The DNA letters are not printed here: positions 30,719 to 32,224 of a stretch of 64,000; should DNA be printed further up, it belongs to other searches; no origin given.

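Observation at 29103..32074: Two-gene HerA-like ATPase plus DUF4297-like operon, a candidate anti-phage defence system, directly beside tRNA-Gln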

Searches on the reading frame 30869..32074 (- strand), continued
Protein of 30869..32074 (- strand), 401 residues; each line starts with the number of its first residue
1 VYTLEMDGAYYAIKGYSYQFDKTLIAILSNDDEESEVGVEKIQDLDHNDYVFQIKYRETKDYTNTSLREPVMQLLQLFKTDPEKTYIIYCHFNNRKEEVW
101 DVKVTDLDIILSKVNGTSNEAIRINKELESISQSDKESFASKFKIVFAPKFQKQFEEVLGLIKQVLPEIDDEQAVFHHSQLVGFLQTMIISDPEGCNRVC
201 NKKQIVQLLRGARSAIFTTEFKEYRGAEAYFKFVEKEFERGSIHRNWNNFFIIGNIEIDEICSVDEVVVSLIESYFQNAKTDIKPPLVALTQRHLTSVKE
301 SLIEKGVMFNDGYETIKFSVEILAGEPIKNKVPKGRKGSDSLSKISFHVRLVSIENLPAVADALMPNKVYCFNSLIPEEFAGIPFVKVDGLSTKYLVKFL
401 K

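Call 69: search_protein_families(library=pfam, alignment_id=A1, max_evalue=0.01)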
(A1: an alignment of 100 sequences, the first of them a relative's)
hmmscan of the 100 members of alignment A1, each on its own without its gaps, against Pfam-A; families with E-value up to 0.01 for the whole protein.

A. member 1, P0001 (396 aa): 0 families

B. families by the number of members that match (of 100 scanned): 12 families
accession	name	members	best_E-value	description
PF14130.12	Cap4_nuclease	3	0.00015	Cap4, dsDNA endonuclease domain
PF23935.1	DUF7271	1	0.00036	Domain of unknown function (DUF7271)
PF24848.1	DUF7723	1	0.00095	Family of unknown function (DUF7723)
PF13331.11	DUF4093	1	0.0027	Domain of unknown function (DUF4093)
PF03477.21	ATP-cone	1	0.0028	ATP cone domain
PF01762.27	Galactosyl_T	1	0.0037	Galactosyltransferase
PF19095.5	DUF5783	1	0.0053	Family of unknown function (DUF5783)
PF09510.15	Rtt102p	1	0.0061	Rtt102p-like transcription regulator protein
PF18231.7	SerK_C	1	0.0075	L-serine kinase SerK, C-terminal domain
PF03892.19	NapB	1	0.0084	Nitrate reductase cytochrome c-type subunit (NapB)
PF08167.18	RIX1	1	0.0085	rRNA processing/ribosome biogenesis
PF08512.18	Rttp106-like_middle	1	0.0086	Histone chaperone Rttp106-like, middle domain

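Call 70: search_solved_structures(query=A1, max_evalue=0.001, show_alignments=3)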
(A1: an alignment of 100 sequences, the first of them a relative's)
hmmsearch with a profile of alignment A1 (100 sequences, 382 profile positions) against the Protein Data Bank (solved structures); distinct sequences matched with E-value up to 0.001: 4.
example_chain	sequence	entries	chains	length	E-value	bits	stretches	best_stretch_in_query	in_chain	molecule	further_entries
8xav_G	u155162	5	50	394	6.4e-66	226.5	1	5-381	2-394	DUF4297 | Restriction endonuclease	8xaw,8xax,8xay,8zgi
8ziq_A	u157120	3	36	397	1.3e-45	159.6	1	5-378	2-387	DUF4297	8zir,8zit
9c1m_A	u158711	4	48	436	3.5e-44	154.9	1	4-377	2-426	DUF4297 domain-containing protein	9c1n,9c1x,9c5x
9ux7_C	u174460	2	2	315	0.00025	23.8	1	4-53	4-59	Lamassu protein LmuA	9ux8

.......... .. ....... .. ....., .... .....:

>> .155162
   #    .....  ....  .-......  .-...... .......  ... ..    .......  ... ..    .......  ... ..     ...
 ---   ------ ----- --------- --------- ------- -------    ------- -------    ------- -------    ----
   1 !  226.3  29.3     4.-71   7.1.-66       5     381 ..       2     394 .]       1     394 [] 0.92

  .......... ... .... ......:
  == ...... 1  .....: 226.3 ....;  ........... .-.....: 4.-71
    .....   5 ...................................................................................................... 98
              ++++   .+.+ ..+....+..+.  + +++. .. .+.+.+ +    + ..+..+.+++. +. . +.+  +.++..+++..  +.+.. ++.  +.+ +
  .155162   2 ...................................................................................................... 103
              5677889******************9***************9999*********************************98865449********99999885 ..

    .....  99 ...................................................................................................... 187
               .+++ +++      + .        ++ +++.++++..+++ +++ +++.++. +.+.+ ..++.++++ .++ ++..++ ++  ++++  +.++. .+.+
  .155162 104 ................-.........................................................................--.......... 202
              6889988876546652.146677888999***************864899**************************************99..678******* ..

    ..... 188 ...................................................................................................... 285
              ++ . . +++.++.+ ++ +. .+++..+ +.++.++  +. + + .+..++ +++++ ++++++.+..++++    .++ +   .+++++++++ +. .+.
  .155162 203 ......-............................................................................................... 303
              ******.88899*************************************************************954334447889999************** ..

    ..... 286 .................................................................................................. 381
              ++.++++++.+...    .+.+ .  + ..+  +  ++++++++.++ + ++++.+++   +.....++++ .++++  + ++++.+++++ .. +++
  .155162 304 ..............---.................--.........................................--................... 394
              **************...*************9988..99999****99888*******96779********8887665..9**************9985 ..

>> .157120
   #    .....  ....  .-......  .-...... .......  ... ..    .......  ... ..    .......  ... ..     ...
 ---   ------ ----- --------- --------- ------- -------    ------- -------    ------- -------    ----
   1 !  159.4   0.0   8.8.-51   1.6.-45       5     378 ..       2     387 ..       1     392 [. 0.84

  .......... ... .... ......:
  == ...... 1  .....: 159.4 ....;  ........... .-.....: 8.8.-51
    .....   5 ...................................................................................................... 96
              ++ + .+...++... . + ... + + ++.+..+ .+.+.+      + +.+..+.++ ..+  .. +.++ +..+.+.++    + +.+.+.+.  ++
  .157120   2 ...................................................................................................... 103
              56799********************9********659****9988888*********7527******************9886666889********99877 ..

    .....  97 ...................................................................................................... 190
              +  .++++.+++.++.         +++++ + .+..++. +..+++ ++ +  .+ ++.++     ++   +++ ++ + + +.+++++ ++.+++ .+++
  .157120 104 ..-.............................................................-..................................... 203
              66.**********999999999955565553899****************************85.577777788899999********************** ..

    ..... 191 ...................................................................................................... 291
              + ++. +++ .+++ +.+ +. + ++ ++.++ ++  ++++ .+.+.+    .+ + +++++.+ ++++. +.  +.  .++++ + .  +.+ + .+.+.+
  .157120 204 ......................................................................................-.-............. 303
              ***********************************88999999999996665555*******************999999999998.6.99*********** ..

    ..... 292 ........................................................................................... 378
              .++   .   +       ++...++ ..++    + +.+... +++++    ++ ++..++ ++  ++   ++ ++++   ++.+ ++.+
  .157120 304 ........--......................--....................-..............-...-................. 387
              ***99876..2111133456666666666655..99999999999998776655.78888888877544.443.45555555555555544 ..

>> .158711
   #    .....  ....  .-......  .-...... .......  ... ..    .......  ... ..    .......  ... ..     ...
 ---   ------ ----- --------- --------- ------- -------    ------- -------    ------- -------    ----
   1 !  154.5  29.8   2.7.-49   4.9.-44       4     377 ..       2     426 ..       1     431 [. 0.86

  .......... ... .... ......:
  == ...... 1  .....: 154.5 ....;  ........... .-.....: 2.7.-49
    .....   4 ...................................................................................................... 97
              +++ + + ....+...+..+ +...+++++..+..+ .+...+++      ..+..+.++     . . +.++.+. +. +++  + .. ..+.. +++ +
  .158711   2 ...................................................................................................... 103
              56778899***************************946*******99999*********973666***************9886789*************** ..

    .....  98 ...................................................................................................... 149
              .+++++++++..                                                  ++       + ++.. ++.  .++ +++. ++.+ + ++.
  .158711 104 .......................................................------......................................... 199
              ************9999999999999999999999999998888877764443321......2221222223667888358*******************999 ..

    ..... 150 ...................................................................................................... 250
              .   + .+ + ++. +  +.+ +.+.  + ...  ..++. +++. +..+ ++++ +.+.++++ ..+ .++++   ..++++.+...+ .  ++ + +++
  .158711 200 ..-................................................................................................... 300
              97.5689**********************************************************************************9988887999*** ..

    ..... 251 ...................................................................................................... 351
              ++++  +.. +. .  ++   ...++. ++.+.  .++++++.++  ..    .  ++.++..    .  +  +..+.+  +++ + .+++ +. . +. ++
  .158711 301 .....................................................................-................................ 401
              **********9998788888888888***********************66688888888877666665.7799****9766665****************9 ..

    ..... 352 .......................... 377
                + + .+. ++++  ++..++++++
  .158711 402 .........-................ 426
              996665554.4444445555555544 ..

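Call 74: search_dna_similar(query=P0001, collection=phages, mode=protein, max_evalue=0.001, max_rows=10)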
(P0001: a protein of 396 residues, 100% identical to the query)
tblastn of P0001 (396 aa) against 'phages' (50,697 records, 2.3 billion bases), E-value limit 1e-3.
No match.

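Call 75: search_dna_similar(query=P0001, collection=plasmids, mode=protein, max_evalue=0.001, max_rows=10)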
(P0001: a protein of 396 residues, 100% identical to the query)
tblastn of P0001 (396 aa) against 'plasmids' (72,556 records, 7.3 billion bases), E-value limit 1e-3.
Records with a match: 17; places in all: 17; records where one place covers at least 80% of the query: 5.
Best place of each record, by identity: <60% 17.
By first word of the organism name: Agrobacterium 4; Peribacillus 2; Rhizobium 2; Ralstonia 2; Polymorphobacter 1; Burkholderia 1; Methylotuvimicrobium 1; Yoonia 1; Pseudosulfitobacter 1; Phaeobacter 1; and 1 more.
By predicted mobility (MOB-suite, as given by PLSDB): conjugative 8; non-mobilizable 6; mobilizable 3.
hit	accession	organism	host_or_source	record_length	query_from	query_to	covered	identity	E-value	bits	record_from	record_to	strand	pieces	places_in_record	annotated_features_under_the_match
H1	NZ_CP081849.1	Polymorphobacter megasporae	Megaspora,lichen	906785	4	384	96%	22.3%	2e-6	58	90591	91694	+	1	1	hypothetical protein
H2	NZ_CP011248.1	Agrobacterium tumefaciens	Achillea ptarmica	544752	6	307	76%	26.3%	4e-10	69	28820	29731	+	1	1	hypothetical protein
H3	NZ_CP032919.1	Agrobacterium tumefaciens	-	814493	6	307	76%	26.3%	4e-10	69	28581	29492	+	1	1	hypothetical protein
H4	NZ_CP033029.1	Agrobacterium tumefaciens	-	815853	6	307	76%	26.3%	4e-10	69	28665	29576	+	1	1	hypothetical protein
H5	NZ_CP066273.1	Agrobacterium tumefaciens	-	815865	6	307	76%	26.3%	4e-10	69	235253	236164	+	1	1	hypothetical protein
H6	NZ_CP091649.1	Burkholderia aenigmatica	-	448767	4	327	82%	23.8%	5e-13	79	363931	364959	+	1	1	DUF4297 family anti-phage-associated protein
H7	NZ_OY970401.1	Peribacillus frigoritolerans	-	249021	4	330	83%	23.3%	2e-6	57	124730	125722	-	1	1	hypothetical protein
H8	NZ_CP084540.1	Peribacillus frigoritolerans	snow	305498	4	330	83%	23.3%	2e-6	57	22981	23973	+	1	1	hypothetical protein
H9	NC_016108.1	Methylotuvimicrobium alcaliphilum 20Z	-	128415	4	347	87%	21.3%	4e-9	66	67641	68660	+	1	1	hypothetical protein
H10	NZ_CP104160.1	Rhizobium sp. CB3060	Leucaena leucocephala,cell culture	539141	4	308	77%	24.0%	6e-8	62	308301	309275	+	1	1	DUF4297 family anti-phage-associated protein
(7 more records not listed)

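Call 76: find_related_loci(query=A1, collection=viral_contigs, flank=5000)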
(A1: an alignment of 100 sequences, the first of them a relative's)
Query A1 (396 aa) in viral_contigs; peptide patterns used: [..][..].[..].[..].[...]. (x = any residue, [..] = any of these).
79 stretches matched a pattern; 4 encode a relative of the query (tblastn E <= 1e-3); 4 distinct loci.
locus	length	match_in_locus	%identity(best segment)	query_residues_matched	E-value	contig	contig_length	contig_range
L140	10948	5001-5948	23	7-309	9e-13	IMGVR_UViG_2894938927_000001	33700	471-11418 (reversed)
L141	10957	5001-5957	22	8-309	3e-11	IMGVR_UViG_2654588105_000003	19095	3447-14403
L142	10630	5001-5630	24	7-194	7e-9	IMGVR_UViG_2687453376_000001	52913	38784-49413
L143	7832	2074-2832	22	7-248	9e-9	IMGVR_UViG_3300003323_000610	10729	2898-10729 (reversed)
